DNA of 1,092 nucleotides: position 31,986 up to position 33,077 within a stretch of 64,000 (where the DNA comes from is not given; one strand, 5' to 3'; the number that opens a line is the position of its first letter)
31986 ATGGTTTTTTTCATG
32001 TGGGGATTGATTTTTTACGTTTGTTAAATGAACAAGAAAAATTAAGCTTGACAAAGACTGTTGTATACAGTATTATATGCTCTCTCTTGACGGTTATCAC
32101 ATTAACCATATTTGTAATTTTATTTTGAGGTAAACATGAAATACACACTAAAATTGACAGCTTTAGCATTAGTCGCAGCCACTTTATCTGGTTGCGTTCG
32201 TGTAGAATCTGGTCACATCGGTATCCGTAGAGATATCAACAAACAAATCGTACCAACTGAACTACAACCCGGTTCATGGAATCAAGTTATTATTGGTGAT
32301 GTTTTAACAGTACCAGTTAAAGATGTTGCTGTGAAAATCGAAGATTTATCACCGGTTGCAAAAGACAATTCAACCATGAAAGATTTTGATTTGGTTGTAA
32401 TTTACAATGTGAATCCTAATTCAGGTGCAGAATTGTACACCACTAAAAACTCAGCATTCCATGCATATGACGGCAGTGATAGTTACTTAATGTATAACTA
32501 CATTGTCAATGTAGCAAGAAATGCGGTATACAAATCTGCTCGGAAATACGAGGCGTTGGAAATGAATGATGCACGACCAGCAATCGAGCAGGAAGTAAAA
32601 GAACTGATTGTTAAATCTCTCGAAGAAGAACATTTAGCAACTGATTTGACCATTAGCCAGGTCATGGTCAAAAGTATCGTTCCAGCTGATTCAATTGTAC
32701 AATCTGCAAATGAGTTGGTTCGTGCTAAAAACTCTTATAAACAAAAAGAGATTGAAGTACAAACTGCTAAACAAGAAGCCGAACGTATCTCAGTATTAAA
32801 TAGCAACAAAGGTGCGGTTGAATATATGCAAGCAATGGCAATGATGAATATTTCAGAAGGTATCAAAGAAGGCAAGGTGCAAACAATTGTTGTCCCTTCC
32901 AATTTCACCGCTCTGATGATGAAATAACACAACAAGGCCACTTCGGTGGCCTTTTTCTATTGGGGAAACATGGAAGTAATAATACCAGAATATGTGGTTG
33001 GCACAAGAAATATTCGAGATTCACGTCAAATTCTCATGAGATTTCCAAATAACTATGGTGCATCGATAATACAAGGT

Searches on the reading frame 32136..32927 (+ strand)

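Call 89: search_protein_families(library=pfam, max_evalue=0.0001, proteins=[window:32136-32927:+])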
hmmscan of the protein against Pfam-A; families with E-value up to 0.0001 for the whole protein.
window:32136-32927:+ (263 aa): 1 family
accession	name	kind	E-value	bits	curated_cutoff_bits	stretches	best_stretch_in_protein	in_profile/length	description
PF01145.31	Band_7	-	1.9e-14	54.5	23.6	1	22-215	2-176/176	SPFH domain / Band 7 family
